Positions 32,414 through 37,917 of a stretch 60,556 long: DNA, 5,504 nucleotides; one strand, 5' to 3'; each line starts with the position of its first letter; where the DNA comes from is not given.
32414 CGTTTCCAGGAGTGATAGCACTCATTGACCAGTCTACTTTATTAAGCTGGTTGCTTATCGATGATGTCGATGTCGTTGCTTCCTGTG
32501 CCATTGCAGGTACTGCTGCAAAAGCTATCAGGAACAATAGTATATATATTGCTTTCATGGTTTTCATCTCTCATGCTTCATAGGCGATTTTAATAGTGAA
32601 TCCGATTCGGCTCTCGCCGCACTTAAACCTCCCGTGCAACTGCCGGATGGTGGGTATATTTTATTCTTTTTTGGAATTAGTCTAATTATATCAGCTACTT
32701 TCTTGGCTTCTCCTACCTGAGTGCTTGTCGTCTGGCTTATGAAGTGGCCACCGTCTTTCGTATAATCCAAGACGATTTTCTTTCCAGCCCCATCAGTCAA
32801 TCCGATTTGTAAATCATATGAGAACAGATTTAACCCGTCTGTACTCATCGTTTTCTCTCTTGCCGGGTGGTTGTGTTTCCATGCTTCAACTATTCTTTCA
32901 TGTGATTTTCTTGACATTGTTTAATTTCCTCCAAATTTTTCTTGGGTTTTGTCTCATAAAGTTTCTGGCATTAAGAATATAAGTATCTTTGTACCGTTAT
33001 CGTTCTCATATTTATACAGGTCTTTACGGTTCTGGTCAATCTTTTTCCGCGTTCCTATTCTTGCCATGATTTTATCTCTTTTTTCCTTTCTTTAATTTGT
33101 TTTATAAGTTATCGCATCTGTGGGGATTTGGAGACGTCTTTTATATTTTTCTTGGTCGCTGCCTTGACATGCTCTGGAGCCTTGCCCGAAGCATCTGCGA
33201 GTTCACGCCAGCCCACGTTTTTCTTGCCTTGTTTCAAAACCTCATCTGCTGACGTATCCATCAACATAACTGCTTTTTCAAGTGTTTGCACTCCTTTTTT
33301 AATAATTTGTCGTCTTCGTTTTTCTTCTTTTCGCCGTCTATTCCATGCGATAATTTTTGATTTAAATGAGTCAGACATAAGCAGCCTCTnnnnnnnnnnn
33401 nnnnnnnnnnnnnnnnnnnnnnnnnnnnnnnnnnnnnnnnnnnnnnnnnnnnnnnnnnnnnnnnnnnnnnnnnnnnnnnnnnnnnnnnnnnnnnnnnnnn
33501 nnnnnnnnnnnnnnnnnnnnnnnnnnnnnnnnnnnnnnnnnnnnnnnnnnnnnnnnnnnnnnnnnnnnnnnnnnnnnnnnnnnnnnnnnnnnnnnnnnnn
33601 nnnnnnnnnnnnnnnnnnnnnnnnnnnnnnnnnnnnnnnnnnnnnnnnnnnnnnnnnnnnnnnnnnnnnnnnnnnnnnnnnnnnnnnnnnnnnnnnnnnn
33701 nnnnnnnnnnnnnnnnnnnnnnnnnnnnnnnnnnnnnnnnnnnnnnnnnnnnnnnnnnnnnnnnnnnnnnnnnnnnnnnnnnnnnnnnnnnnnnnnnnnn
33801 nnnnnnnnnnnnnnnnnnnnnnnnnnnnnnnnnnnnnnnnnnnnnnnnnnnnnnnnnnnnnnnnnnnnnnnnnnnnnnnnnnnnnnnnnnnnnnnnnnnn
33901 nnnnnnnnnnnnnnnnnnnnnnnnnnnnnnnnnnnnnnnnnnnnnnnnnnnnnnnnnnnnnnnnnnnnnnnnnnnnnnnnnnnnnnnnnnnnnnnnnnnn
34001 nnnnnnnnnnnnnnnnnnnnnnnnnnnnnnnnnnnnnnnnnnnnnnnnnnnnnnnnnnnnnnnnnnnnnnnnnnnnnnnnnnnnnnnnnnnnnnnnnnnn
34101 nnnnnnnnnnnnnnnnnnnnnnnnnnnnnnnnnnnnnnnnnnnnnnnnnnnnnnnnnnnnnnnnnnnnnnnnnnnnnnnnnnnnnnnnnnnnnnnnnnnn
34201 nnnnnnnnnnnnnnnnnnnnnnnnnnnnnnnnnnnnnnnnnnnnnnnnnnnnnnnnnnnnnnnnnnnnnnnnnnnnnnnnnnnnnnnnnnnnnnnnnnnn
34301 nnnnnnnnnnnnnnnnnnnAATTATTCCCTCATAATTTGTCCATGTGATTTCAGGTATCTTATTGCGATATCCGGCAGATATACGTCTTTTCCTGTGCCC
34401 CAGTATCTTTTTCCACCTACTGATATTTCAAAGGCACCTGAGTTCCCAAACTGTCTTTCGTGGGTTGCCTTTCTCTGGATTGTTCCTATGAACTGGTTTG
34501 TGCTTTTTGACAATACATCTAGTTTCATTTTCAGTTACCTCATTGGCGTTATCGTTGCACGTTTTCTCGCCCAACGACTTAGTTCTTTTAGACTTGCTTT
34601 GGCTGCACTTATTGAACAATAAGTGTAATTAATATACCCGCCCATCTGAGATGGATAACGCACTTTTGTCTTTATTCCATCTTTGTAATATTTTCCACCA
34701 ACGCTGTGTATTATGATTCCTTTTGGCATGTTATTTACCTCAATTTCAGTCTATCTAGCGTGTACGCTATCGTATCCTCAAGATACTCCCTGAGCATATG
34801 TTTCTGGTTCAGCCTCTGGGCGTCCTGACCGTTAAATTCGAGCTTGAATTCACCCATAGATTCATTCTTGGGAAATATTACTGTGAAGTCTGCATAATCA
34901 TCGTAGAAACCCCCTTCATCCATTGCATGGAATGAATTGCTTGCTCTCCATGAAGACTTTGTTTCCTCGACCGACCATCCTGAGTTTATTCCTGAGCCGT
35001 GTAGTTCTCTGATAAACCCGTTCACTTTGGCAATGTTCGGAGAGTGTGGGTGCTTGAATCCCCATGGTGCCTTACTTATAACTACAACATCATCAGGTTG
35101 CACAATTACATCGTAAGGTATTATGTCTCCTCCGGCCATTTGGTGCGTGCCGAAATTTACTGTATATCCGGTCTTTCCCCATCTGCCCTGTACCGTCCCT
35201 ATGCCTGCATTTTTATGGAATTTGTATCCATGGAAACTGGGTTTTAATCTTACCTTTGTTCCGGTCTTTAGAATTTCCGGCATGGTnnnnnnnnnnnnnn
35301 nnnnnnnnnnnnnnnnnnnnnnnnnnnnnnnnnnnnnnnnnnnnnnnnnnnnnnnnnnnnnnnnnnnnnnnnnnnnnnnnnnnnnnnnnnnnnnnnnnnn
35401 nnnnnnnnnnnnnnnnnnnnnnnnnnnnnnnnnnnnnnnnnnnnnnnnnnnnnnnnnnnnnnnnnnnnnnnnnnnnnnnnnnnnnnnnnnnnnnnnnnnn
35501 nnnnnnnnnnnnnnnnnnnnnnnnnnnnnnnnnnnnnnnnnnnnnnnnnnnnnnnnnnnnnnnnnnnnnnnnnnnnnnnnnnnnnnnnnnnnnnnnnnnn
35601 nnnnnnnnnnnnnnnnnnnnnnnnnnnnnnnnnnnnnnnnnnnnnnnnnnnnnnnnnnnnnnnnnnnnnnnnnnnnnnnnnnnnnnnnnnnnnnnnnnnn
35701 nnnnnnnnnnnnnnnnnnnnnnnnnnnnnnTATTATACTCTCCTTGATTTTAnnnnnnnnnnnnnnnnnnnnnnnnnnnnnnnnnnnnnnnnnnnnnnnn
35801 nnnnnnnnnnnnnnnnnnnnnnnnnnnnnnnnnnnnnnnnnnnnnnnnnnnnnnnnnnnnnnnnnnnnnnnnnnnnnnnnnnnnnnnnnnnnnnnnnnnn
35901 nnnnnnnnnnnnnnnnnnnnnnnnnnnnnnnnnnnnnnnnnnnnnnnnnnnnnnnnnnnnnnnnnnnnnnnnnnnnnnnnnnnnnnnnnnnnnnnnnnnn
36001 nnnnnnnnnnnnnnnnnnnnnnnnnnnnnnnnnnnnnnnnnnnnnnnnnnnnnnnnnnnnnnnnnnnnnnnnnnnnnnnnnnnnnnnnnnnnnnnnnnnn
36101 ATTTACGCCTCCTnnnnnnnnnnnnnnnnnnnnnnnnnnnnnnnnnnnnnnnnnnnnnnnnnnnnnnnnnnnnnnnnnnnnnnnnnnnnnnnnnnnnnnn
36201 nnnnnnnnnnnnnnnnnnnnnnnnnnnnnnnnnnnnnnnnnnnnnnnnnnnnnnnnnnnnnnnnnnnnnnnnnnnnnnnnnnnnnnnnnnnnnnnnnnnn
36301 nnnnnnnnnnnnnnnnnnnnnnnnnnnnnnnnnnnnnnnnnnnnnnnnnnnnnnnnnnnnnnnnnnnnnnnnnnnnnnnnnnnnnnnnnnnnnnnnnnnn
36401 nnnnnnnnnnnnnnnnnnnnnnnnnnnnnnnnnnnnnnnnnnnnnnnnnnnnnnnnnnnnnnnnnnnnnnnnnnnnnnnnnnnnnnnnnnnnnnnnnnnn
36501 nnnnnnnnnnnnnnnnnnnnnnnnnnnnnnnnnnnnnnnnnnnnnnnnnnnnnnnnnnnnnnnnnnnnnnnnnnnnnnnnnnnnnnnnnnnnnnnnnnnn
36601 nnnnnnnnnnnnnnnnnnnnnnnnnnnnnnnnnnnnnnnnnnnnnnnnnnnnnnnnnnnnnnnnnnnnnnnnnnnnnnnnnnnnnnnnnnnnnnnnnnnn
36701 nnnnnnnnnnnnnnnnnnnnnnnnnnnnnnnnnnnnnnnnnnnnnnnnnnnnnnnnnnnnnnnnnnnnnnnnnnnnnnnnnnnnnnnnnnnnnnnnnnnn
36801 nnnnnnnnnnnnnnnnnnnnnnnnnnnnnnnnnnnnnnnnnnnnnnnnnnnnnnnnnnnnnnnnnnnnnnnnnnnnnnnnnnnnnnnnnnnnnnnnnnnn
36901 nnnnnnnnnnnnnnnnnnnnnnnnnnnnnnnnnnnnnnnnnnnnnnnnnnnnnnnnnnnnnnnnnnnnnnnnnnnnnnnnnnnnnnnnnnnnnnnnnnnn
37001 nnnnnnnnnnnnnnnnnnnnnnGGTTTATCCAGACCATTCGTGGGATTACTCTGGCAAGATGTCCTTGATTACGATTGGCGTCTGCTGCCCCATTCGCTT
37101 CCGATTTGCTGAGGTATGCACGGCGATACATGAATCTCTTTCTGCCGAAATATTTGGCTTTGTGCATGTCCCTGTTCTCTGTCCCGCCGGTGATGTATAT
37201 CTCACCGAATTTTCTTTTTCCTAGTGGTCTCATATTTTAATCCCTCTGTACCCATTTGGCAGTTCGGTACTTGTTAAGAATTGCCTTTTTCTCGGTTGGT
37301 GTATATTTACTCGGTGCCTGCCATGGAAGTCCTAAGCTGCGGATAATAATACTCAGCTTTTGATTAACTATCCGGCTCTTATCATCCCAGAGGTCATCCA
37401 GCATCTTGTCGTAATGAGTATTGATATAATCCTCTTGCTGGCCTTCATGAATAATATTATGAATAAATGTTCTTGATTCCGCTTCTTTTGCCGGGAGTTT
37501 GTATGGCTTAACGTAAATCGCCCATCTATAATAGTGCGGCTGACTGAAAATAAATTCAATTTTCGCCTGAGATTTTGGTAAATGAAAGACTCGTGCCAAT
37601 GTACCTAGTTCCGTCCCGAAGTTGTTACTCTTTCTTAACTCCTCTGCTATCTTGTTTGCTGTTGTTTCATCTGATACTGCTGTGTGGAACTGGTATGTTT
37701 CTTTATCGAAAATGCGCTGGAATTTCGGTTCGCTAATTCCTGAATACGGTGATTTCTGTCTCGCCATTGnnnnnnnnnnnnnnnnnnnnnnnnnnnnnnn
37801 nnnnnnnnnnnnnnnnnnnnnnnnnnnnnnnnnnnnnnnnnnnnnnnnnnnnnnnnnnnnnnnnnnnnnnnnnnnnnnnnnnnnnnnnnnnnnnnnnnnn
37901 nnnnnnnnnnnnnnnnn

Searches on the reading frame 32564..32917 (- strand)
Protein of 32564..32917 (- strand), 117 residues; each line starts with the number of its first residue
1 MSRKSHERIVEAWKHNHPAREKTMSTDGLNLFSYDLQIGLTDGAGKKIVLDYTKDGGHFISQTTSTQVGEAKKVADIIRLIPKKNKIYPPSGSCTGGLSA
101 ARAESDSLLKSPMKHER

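Call 43: search_protein_families(library=pfam, proteins=[window:32564-32917:-], max_evalue=0.05)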
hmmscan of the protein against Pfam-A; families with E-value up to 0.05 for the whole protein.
window:32564-32917:- (117 aa): 1 family
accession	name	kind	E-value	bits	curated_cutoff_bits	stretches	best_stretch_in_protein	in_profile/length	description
PF14620.12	YPEB_PepSY1-2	-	0.016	15.8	31.7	1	16-72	58-114/195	YpeB sporulation, PepSY1 and PepSY2 domains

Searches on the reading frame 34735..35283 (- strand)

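Call 43: search_protein_families(library=pfam, proteins=[window:34735-35283:-], max_evalue=0.05)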
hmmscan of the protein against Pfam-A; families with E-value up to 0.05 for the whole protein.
window:34735-35283:- (182 aa): 1 family
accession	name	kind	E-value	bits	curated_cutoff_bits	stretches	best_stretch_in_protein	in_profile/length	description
PF07014.17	Hs1pro-1_C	-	0.039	14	29.3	0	38-74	4-40/257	Hs1pro-1 protein C-terminus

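Call 44: search_protein_families(library=phrogs, proteins=[window:34735-35283:-], max_evalue=0.01)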
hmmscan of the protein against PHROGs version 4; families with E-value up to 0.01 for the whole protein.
window:34735-35283:- (182 aa): 0 families

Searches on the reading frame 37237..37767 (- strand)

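Call 43: search_protein_families(library=pfam, proteins=[window:37237-37767:-], max_evalue=0.05)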
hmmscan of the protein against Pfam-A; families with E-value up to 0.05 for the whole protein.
window:37237-37767:- (176 aa): 1 family
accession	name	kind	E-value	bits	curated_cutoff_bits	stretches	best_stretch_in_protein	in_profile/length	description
PF15977.11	HTH_46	-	0.035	14.5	29.3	0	72-119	11-57/68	Winged helix-turn-helix DNA binding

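Call 44: search_protein_families(library=phrogs, proteins=[window:37237-37767:-], max_evalue=0.01)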
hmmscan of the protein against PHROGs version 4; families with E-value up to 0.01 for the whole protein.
window:37237-37767:- (176 aa): 0 families
